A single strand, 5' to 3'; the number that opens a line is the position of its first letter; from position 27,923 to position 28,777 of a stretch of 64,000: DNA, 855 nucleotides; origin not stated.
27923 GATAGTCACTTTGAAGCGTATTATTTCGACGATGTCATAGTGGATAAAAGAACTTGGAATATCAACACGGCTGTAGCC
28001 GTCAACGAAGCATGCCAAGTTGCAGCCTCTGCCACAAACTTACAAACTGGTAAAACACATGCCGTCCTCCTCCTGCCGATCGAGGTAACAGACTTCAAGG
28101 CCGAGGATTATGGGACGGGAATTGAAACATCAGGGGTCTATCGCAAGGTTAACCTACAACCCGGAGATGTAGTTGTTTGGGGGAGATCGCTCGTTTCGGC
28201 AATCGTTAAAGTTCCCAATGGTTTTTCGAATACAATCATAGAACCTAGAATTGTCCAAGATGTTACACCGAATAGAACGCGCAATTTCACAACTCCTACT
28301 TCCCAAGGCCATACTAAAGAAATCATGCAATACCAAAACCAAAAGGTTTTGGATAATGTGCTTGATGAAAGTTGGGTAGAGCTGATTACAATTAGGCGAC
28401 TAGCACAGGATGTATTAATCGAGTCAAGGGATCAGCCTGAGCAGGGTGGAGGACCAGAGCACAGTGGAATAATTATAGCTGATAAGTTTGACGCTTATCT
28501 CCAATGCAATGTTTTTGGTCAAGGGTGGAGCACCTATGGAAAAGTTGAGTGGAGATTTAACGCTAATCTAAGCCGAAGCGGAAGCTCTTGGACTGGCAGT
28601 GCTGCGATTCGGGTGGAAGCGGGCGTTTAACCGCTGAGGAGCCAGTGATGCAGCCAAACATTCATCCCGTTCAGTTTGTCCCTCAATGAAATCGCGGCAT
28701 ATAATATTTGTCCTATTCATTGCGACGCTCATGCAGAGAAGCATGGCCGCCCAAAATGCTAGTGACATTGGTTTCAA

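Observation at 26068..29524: AT-rich island of about 3.4 kb encoding two secreted proteins between sppA and pyrC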

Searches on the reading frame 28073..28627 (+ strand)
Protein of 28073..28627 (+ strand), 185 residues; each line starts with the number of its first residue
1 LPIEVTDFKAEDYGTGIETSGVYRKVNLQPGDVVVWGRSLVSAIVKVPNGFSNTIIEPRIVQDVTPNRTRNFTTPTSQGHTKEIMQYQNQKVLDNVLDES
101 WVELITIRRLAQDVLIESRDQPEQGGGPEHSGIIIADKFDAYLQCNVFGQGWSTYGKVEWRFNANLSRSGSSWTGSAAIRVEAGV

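Call 22: find_homologous_proteins(query=window:28073-28627:+, max_evalue=0.01)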
Query window:28073-28627:+: 93 candidates shared short words with the query, none scored E <= 0.01.

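Call 30: predict_structure(protein=window:28073-28627:+)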
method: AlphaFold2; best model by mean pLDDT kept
length: 185 residues; sequences in the alignment: 1
mean_pLDDT: 30.9   pTM: 0.21
mean pLDDT of the five models: 30.9, 30.8, 27.9, 27.2, 25.2
residues with pLDDT >= 90: 0; 70-90: 0; 50-70: 0; < 50: 185
segments of 3 or more residues with pLDDT < 50: 1-185
pLDDT, mean of each block of 10 residues (from residue 1): 38 37 40 35 32 32 27 27 26 25 27 26 32 27 30 31 34 34 28
secondary structure, 60 per line:
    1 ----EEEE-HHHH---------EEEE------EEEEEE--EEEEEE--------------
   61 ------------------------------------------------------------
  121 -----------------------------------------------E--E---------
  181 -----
elements in order: E5-8 H10-13 E23-26 E33-38 E41-46

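Call 33: search_protein_representatives(protein=window:28073-28627:+)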
Query: 185 residues. Proteins with E-value up to 0.001 (for the whole library): 5; up to 1e-10: 4; up to 1e-30: 3. The best 5 are listed.
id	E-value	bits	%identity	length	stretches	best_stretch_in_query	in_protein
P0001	6.3e-119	410.4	100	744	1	1-185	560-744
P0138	9.2e-105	364.2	89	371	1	3-181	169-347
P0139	9.8e-40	152.3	48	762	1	2-179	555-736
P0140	5.1e-19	84.7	35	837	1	1-179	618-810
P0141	9.2e-06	41.5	33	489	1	26-179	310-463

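Call 37: search_solved_structures(query=A2, max_evalue=10)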
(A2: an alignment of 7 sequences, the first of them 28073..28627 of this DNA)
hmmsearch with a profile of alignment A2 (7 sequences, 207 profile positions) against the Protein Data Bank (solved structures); distinct sequences matched with E-value up to 10: 0.

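Call 49: search_protein_families(library=ncbifam, proteins=[P0139, P0140, P0141], max_evalue=0.1)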
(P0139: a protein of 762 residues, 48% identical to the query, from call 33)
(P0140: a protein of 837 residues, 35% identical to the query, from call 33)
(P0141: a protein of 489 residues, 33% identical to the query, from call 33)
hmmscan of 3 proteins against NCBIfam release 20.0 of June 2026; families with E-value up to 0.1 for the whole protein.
P0139 (762 aa): 0 families

P0140 (837 aa): 0 families

P0141 (489 aa): 2 families
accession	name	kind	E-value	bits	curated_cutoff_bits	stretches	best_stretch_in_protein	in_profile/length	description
TIGR03769.1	P_ac_wall_RPT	domain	0.0009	19.7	30.9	1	260-290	10-39/41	TIGR03769 domain-containing protein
NF041940.1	choice_anch_X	domain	0.017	14.8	25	0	112-129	20-37/37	choice-of-anchor X domain-containing protein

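Call 52: find_encoding_contigs(protein=P0139, flank=6000, max_places=2)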
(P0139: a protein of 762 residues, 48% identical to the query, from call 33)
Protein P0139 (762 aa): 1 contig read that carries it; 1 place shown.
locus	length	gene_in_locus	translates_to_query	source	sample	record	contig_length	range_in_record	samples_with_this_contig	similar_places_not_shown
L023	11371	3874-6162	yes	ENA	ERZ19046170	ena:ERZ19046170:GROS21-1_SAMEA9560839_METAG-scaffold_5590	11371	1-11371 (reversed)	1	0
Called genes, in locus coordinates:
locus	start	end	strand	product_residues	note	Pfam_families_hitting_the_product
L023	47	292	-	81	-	-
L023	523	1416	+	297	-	-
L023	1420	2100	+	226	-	-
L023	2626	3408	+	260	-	-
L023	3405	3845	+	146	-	-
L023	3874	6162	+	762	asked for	-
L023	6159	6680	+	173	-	-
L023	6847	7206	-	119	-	-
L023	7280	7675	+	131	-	-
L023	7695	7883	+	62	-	-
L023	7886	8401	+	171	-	-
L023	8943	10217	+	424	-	PF13240:Zn_Ribbon_1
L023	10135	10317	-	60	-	-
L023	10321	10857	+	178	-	-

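Call 53: find_encoding_contigs(protein=P0140, flank=6000, max_places=2)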
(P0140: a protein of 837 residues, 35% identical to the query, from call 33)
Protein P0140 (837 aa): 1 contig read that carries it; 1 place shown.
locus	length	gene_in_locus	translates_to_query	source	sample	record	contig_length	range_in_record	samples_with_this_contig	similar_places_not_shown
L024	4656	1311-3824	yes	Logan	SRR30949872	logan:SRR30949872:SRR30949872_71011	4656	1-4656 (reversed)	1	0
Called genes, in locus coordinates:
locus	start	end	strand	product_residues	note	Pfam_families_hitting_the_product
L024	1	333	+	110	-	?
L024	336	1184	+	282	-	-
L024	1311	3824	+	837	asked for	-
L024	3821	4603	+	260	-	-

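Call 57: find_encoding_contigs(protein=P0141, flank=6000, max_places=2)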
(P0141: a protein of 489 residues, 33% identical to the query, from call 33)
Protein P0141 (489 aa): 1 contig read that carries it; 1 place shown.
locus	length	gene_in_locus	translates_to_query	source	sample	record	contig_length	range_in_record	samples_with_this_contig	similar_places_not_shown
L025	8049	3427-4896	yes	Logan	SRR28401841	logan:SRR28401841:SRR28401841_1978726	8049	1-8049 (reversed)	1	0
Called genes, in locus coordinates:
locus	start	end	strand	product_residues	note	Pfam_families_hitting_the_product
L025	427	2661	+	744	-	PF18884:TSP3_bac (weak)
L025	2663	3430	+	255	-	PF13646:HEAT_2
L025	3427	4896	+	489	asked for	-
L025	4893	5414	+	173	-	-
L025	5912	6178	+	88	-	-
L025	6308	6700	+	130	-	-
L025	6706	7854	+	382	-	-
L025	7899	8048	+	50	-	?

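Call 65: search_protein_families(library=padloc, proteins=[P0138, P0139], max_evalue=0.1)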
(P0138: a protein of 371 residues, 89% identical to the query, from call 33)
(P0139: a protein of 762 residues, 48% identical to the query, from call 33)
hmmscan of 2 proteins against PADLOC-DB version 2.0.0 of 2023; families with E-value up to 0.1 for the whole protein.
P0138 (371 aa): 0 families

P0139 (762 aa): 0 families

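Call 79: search_protein_families(library=pfam, proteins=[L025:2663-3430:+], max_evalue=0.05)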
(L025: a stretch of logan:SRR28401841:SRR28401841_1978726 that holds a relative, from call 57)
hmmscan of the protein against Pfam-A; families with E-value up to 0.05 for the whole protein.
L025:2663-3430:+ (255 aa): 3 families
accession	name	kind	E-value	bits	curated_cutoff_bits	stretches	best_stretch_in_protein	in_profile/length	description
PF13646.12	HEAT_2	-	1.6e-10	41.6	27.7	1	162-247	3-87/88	HEAT repeats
PF13513.12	HEAT_EZ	-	0.017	16.1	27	0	193-219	30-55/55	HEAT-like repeat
PF03130.22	HEAT_PBS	-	0.044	14.8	20.9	0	209-232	2-25/27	PBS lyase HEAT-like repeat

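Call 89: search_protein_families(library=pfam, proteins=[L025:427-2661:+, L024:336-1184:+, L023:2626-3408:+, L023:523-1416:+], max_evalue=0.01)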
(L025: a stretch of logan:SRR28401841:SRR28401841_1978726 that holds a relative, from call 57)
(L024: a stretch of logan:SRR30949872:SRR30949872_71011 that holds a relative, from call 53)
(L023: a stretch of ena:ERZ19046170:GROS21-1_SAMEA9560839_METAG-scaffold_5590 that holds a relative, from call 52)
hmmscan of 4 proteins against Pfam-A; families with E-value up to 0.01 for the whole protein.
L025:427-2661:+ (744 aa): 1 family
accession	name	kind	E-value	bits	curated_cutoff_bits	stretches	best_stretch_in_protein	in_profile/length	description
PF18884.5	TSP3_bac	-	8.7e-12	45.1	25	2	212-230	1-19/22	Bacterial TSP3 repeat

L024:336-1184:+ (282 aa): 0 families

L023:2626-3408:+ (260 aa): 0 families

L023:523-1416:+ (297 aa): 0 families

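Call 95: search_protein_families(library=pfam, proteins=[window:28073-28627:+], max_evalue=10)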
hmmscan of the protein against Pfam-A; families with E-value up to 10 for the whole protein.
window:28073-28627:+ (185 aa): 0 families
